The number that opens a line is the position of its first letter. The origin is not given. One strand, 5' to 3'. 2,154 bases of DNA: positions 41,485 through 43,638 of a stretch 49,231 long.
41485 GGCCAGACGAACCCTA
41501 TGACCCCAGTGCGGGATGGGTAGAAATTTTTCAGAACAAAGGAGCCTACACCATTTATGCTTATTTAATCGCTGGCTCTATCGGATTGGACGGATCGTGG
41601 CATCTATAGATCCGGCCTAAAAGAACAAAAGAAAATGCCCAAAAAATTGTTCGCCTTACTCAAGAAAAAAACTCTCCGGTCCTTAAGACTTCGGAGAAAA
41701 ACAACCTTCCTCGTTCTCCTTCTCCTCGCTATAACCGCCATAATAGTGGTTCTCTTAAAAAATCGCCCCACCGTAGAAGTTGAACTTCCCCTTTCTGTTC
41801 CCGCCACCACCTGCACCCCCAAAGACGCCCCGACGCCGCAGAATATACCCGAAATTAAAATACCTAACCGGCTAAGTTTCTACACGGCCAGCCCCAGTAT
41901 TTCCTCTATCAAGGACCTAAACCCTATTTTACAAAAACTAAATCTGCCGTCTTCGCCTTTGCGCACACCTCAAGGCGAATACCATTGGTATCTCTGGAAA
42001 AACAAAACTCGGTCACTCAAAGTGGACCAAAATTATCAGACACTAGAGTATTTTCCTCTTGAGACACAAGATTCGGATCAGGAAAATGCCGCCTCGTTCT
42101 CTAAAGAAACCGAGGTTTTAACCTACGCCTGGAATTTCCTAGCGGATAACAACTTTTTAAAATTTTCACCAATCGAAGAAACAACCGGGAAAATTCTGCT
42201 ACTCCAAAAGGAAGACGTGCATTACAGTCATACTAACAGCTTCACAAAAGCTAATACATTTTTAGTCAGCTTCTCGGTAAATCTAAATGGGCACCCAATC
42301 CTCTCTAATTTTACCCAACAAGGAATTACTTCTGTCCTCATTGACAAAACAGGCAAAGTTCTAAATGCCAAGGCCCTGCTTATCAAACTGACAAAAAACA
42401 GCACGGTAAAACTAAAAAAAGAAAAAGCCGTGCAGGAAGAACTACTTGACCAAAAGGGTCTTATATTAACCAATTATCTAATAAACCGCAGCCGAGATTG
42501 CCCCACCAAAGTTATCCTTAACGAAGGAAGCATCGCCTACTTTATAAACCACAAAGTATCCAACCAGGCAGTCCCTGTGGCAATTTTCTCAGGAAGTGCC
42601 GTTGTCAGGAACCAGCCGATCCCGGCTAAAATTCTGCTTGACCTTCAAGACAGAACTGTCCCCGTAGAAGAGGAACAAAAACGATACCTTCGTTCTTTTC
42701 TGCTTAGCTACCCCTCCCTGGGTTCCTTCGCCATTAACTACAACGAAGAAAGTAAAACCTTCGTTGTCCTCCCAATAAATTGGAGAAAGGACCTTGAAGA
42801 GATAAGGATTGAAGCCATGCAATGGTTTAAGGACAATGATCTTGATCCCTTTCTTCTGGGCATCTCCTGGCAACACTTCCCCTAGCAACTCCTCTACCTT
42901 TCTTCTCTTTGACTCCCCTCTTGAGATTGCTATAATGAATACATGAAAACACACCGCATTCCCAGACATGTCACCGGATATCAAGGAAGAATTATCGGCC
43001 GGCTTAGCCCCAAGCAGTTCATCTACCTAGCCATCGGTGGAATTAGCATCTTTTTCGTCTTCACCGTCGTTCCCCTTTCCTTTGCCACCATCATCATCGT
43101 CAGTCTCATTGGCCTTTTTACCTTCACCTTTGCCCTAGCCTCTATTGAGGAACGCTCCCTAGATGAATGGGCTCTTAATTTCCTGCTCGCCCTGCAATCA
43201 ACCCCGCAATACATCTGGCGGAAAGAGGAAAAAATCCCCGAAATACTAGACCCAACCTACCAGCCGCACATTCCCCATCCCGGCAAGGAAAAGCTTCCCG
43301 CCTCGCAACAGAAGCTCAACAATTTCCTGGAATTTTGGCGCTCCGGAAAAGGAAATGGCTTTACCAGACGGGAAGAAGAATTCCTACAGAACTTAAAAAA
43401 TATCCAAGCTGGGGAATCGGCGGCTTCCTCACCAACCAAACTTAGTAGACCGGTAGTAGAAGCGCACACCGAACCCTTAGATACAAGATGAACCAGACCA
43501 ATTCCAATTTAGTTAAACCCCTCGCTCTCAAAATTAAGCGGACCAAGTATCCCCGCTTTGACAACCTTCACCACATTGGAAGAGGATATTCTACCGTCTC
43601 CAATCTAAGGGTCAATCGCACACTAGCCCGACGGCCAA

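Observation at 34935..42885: Tandemly duplicated two-gene module: secreted hydrolase-like protein plus paralogous membrane-anchored partner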

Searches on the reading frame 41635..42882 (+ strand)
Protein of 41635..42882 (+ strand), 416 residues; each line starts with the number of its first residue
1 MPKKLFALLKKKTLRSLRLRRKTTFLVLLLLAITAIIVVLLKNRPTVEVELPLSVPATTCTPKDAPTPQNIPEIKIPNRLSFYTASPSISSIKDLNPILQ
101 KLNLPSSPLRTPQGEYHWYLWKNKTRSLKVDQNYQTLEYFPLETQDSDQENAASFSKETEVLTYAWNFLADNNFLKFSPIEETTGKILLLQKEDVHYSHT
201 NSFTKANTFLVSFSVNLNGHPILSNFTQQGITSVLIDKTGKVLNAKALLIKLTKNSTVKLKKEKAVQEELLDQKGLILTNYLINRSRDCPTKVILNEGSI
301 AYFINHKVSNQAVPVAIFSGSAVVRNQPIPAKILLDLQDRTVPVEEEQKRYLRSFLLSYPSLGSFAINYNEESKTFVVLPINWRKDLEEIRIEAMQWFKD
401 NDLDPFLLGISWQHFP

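Call 4: search_protein_families(library=pfam, proteins=[window:41635-42882:+], max_evalue=0.1)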
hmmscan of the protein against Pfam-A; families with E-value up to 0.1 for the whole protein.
window:41635-42882:+ (416 aa): 0 families

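Call 7: search_solved_structures(query=window:41635-42882:+, max_evalue=10)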
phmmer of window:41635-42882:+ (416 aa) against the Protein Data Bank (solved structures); distinct sequences matched with E-value up to 10: 2.
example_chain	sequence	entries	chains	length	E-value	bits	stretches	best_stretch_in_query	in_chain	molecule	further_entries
7jfo_q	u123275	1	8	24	1.1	11.4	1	370-391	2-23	LCI5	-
3lh4_A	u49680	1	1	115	1.2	11.3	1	125-226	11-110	Secreted cystatin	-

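Call 8: find_homologous_proteins(query=window:41635-42882:+, max_evalue=0.001)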
Query window:41635-42882:+ (416 aa): 1 proteins with E <= 0.001 among 8000 candidates.
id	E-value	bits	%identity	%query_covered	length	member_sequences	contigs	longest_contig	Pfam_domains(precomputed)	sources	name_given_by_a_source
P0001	2.5e-271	917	100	100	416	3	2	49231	-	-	-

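Call 18: search_solved_structures(query=A1, max_evalue=10)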
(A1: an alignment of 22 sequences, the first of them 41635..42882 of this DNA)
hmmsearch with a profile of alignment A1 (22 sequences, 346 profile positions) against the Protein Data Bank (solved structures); distinct sequences matched with E-value up to 10: 6.
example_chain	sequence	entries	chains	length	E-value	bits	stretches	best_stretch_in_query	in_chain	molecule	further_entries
6gyb_c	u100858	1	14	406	0.031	16.6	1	4-56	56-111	VirB10 protein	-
4zkp_A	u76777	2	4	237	0.16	14.3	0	196-257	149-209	Tail needle protein gp26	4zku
3c9i_A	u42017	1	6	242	0.27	13.5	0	196-257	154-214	Tail needle protein gp26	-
3ozx_A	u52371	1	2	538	0.35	13.2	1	114-177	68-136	RNase L inhibitor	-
6tmf_d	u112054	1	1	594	0.46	12.7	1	114-177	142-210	ATPase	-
6q5u_N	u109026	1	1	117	1.2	11.4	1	10-80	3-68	Infectivity Protein (P16)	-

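Call 19: search_protein_families(library=pfam, alignment_id=A1, max_evalue=0.1)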
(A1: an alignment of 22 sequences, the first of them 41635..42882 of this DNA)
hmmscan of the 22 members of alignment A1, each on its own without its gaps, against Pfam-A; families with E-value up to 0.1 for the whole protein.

A. member 1, window:41635-42882:+ (416 aa): 0 families

B. families by the number of members that match (of 22 scanned): 9 families
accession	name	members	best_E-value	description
PF13980.11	UPF0370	3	0.025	Uncharacterised protein family (UPF0370)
PF16244.11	DUF4901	2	0.022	YcdB, YcdC repeated domain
PF14221.11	DUF4330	1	0.00012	Domain of unknown function (DUF4330)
PF19412.4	DUF5982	1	0.0051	Domain of unknown function (DUF5982)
PF13179.11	DUF4006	1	0.01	Family of unknown function (DUF4006)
PF13983.11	YsaB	1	0.019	YsaB-like lipoprotein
PF18620.7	DUF5627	1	0.035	Domain of unknown function (DUF5627)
PF15045.11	Clathrin_bdg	1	0.058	Clathrin-binding box of Aftiphilin, vesicle trafficking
PF20033.5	DUF6438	1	0.079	Domain of unknown function (DUF6438)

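Call 20: find_homologous_proteins(query=A1, max_evalue=0.001)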
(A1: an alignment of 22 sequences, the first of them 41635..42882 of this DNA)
Query A1 (22 sequences) (416 aa, profile of the alignment): 2 proteins with E <= 0.001 among 8000 candidates.
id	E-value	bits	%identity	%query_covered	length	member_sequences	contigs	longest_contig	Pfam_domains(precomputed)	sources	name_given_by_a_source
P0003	9.1e-80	286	53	3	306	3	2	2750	-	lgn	-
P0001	3.0e-69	252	100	100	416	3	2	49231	-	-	-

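Call 26: search_protein_families(library=ncbifam, proteins=[window:41635-42882:+], max_evalue=0.1)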
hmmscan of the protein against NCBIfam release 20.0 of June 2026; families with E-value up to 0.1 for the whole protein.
window:41635-42882:+ (416 aa): 0 families

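Call 55: search_solved_structures(query=A3, max_evalue=10)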
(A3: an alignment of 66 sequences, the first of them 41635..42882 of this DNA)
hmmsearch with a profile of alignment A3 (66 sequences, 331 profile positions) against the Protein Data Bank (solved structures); distinct sequences matched with E-value up to 10: 4.
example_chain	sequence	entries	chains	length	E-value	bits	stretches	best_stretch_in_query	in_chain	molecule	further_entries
5eoa_A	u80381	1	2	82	0.21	13.9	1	141-201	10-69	Optineurin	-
5eof_A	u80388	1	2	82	0.32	13.3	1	141-201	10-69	Optineurin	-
6gyb_c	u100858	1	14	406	1.1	11.6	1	6-68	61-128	VirB10 protein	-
2lk9_A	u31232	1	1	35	6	9.1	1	14-35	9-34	Bone marrow stromal antigen 2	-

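Call 56: search_protein_families(library=pfam, alignment_id=A3, max_evalue=0.01)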
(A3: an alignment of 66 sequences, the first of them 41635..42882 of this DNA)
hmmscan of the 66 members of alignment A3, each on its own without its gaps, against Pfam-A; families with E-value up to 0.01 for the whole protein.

A. member 1, window:41635-42882:+ (416 aa): 0 families

B. families by the number of members that match (of 66 scanned): 7 families
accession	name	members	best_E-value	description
PF16244.11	DUF4901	3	0.0032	YcdB, YcdC repeated domain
PF14221.11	DUF4330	1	0.00012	Domain of unknown function (DUF4330)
PF06092.17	DUF943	1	0.00063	Enterobacterial putative membrane protein (DUF943)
PF05538.17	Campylo_MOMP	1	0.00077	Campylobacter major outer membrane protein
PF09301.15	DUF1970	1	0.0014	Domain of unknown function (DUF1970)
PF18382.8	Formin_GBD_N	1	0.003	Formin N-terminal GBD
PF22825.2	HpiC1-like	1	0.0053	HpiC1 cyclase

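Call 62: search_protein_families(library=phrogs, proteins=[window:41635-42882:+], max_evalue=1)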
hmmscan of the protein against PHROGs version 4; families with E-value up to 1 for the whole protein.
window:41635-42882:+ (416 aa): 2 families
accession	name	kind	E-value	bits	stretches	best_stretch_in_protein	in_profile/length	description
phrog_28912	-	unknown function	0.073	13.8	1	317-349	8-40/58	-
phrog_251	-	moron, auxiliary metabolic gene and host takeover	0.44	11.6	0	21-50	4-33/50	MokW-like host killing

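Call 63: predict_structure(alignment_id=A3)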
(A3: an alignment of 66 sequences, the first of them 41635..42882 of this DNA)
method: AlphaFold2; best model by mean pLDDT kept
length: 416 residues; sequences in the alignment: 66
mean_pLDDT: 85.0   pTM: 0.77
mean pLDDT of the five models: 85.0, 82.5, 82.3, 82.3, 81.9
residues with pLDDT >= 90: 220; 70-90: 132; 50-70: 49; < 50: 15
segments of 3 or more residues with pLDDT < 50: 46-57
pLDDT, mean of each block of 10 residues (from residue 1): 53 52 79 94 53 44 85 96 93 96 96 86 96 92 69 89 98 94 95 91 96 94 81 95 95 95 96 84 66 96 88 95 90 93 81 75 85 85 86 87 81 71
secondary structure, 60 per line:
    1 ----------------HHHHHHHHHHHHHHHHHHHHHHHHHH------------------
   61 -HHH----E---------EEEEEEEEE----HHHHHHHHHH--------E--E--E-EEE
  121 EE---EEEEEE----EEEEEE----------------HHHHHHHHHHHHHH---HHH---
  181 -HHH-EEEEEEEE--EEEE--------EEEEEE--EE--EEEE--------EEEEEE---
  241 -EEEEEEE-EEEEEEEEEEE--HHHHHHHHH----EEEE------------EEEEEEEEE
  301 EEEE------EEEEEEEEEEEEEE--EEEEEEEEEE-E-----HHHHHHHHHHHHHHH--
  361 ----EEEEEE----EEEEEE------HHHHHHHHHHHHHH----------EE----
elements in order: H17-42 E79-87 H92-101 E118-122 E126-131 E136-141 H158-171 E186-193 E196-199 E208-213 E220-223 E232-237 E242-248 E250-260 H263-271 E276-279 E292-304 E311-324 E327-336 H344-358 E365-370 E375-380 H387-400

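Call 65: fold_search(model_id=the predicted structure, library=pdb)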
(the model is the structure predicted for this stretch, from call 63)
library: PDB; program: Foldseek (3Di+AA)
matches with E <= 10: 1389; with E <= 0.001: 10
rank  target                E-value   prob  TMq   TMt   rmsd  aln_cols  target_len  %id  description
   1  9a5d_B                5.2e-07  1.00  0.33  0.31   7.1       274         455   14  Integrative model of WALK-YYCH by crosslinking MS and deep learning (released 2024-09-18)
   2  2o3o_E                1.1e-06  1.00  0.33  0.51   7.0       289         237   11  Crystal Structure of the sensor histidine kinase regulator YycI from Bacillus subtitlis (released 2007-04-10)
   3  2o3o_C                1.5e-06  1.00  0.31  0.49   7.3       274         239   13  Crystal Structure of the sensor histidine kinase regulator YycI from Bacillus subtitlis (released 2007-04-10)
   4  2o3o_G                1.7e-06  1.00  0.32  0.50   6.7       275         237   12  Crystal Structure of the sensor histidine kinase regulator YycI from Bacillus subtitlis (released 2007-04-10)
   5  2o3o_F                2.2e-06  1.00  0.33  0.51   7.2       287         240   13  Crystal Structure of the sensor histidine kinase regulator YycI from Bacillus subtitlis (released 2007-04-10)
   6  2o3o_L                3.2e-06  1.00  0.31  0.48   7.4       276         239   12  Crystal Structure of the sensor histidine kinase regulator YycI from Bacillus subtitlis (released 2007-04-10)
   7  2o3o_J                4.1e-06  1.00  0.32  0.51   6.8       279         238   12  Crystal Structure of the sensor histidine kinase regulator YycI from Bacillus subtitlis (released 2007-04-10)
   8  2o3o_D                4.3e-06  1.00  0.34  0.53   6.5       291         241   11  Crystal Structure of the sensor histidine kinase regulator YycI from Bacillus subtitlis (released 2007-04-10)
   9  2o3o_A                6.4e-06  1.00  0.30  0.47   7.6       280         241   13  Crystal Structure of the sensor histidine kinase regulator YycI from Bacillus subtitlis (released 2007-04-10)
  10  2o3o_B                1.1e-05  1.00  0.33  0.51   7.1       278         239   13  Crystal Structure of the sensor histidine kinase regulator YycI from Bacillus subtitlis (released 2007-04-10)
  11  3bx9_A                4.5e-03  0.08  0.09  0.12  18.5       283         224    8  Monomeric Far-red Fluorescent Protein mKate Crystallized at pH 2.0 (released 2008-07-22)
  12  6ptv_C                6.7e-03  0.11  0.10  0.11  23.5       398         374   10  Crystal structure of a DnaN sliding clamp (DNA polymerase III subunit beta) from Rickettsia rickettsii bound to grisel (released 2019-08-07)
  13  5w7z_B                6.7e-03  0.08  0.09  0.09  24.0       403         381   10  Crystal structure of DNA polymerase III subunit beta from Rickettsia conorii (released 2017-07-26)
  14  3pj5_A                1.3e-02  0.08  0.08  0.13  19.7       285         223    8  Crystal structure of far-red fluorescent protein Katushka crystallized at pH 5.0 (released 2011-05-25)
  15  3pjb_A                1.3e-02  0.07  0.08  0.12  20.2       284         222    8  Crystal structure of red fluorescent protein eqFP578 crystallized at pH 4.0 (released 2011-05-25)
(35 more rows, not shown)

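Call 67: search_protein_families(library=pfam, alignment_id=A3, max_evalue=10)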
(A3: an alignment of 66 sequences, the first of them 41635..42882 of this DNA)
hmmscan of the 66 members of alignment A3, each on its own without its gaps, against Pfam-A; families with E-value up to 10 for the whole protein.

A. member 1, window:41635-42882:+ (416 aa): 1 family
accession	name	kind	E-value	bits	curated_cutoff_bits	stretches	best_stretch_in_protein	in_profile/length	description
PF18719.7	ArlS_N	-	0.12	13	27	1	207-285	43-116/140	ArlS sensor domain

B. families by the number of members that match (of 66 scanned): 54 families (the first 25 are shown)
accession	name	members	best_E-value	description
PF16244.11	DUF4901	4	0.0032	YcdB, YcdC repeated domain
PF13980.11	UPF0370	2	0.017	Uncharacterised protein family (UPF0370)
PF14221.11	DUF4330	1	0.00012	Domain of unknown function (DUF4330)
PF06092.17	DUF943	1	0.00063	Enterobacterial putative membrane protein (DUF943)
PF05538.17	Campylo_MOMP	1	0.00077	Campylobacter major outer membrane protein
PF09301.15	DUF1970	1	0.0014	Domain of unknown function (DUF1970)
PF18382.8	Formin_GBD_N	1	0.003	Formin N-terminal GBD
PF22825.2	HpiC1-like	1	0.0053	HpiC1 cyclase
PF24304.1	AcrIIA4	1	0.01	Anti-CRISPR Suppressor AcrIIA4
PF22118.2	MtrF-like_dom-III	1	0.014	Decaheme cytochrome c component MtrF-like domain III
PF05621.17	TniB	1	0.022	Bacterial TniB protein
PF07504.19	FTP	1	0.024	Fungalysin/Thermolysin Propeptide Motif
PF20814.2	CAA3_Cox_suIV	1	0.024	CAA3-type cytochrome c oxidase subunit IV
PF07242.16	DUF1430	1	0.028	Protein of unknown function (DUF1430)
PF08126.16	Propeptide_C25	1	0.028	Propeptide_C25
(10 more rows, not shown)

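Call 75: fold_search(model_id=the predicted structure, library=viral)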
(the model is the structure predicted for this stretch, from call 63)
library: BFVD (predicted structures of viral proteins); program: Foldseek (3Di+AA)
matches with E <= 10: 947; with E <= 0.001: 0
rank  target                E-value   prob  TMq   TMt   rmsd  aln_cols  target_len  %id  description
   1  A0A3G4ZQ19            2.2e-03  0.20  0.09  0.10  19.2       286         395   10  ATPase AAA-type core domain-containing protein [Barrevirus sp.]
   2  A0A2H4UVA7            4.7e-03  0.14  0.10  0.15  19.0       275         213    9  Zinc finger domain-containing protein [Bodo saltans virus]
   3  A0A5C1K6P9            9.8e-03  0.06  0.09  0.10  22.1       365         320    8  Uncharacterized protein [Pseudomonas phage vB_PaeM_PS119XW]
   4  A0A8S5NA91            1.6e-02  0.09  0.09  0.07  27.1       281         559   12  Uncharacterized protein [Myoviridae sp. ctx322]
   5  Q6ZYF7                1.8e-02  0.38  0.15  0.25  14.0       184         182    9  Uncharacterized protein [Pyrobaculum spherical virus (isolate United States/Yellowstone)]
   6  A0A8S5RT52            2.2e-02  0.08  0.09  0.12  20.5       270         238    6  Uncharacterized protein [Caudovirales sp. gcode 4]
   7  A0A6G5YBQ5            2.7e-02  0.30  0.11  0.18  14.4       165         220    7  (no name in the UniProt tables at hand)
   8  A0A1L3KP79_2          2.9e-02  0.08  0.11  0.07  18.5       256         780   12  RdRp (Fragment) [Sanxia reo-like virus 1]
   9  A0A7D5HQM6            3.9e-02  0.08  0.09  0.12  23.4       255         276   12  (no name in the UniProt tables at hand)
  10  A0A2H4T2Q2            3.9e-02  0.08  0.08  0.09  20.4       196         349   11  GrBNV gp43-like protein [Tomelloso virus]
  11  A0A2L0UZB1            4.3e-02  0.08  0.11  0.09  23.8       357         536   12  Multi-sensor signal transduction histidine [Agrobacterium phage Atu_ph07]
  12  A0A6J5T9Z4            5.4e-02  0.30  0.14  0.28  10.5       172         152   10  PaaI HGG motif-containing thioesterase, possibly involved in aromatic compounds catabolism [uncultured Caudovirales phage]
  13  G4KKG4                5.8e-02  0.08  0.09  0.15  20.7       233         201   12  (no name in the UniProt tables at hand)
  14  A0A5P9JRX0            6.1e-02  0.03  0.08  0.08  23.8       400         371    8  DNA polymerase processivity factor [Psittacid alphaherpesvirus 5]
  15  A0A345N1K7            6.5e-02  0.14  0.12  0.15  17.0       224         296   11  (no name in the UniProt tables at hand)
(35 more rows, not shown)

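Call 110: find_related_loci(query=A5, collection=metagenome_contigs, flank=10000)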
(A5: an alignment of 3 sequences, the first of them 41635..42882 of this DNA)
Query A5 (416 aa) in metagenome_contigs; peptide patterns used: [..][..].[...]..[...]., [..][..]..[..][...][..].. (x = any residue, [..] = any of these).
67 stretches matched a pattern; 1 encode a relative of the query (tblastn E <= 1e-3); 1 distinct loci.
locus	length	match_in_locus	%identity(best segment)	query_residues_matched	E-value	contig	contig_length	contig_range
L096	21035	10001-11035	27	74-415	7e-43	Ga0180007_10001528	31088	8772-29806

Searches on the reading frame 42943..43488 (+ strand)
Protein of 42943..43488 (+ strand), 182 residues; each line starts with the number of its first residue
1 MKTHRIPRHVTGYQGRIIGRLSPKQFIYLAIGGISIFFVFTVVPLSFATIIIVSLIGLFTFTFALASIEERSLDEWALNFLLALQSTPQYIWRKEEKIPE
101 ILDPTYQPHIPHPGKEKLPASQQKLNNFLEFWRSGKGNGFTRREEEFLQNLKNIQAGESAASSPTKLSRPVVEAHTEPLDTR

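Call 4: search_protein_families(library=pfam, proteins=[window:42943-43488:+], max_evalue=0.1)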
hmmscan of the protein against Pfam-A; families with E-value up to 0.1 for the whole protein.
window:42943-43488:+ (182 aa): 3 families
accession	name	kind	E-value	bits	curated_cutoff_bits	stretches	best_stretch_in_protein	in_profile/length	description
PF12666.12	PrgI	-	2.5e-06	28.4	27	1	5-81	1-79/91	PrgI family protein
PF22285.2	DUF6962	-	0.039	14.4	27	1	23-83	91-151/198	Family of unknown function (DUF6962)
PF03695.18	UPF0149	-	0.06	13.9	25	1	63-131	97-167/181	Uncharacterised protein family (UPF0149)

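Call 26: search_protein_families(library=ncbifam, proteins=[window:42943-43488:+], max_evalue=0.1)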
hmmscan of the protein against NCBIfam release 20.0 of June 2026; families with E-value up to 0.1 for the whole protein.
window:42943-43488:+ (182 aa): 1 family
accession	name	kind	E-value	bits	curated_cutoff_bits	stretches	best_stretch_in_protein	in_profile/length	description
NF042935.1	SCO6880_fam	subfamily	0.0084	15.1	60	1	15-82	11-76/477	SCO6880 family protein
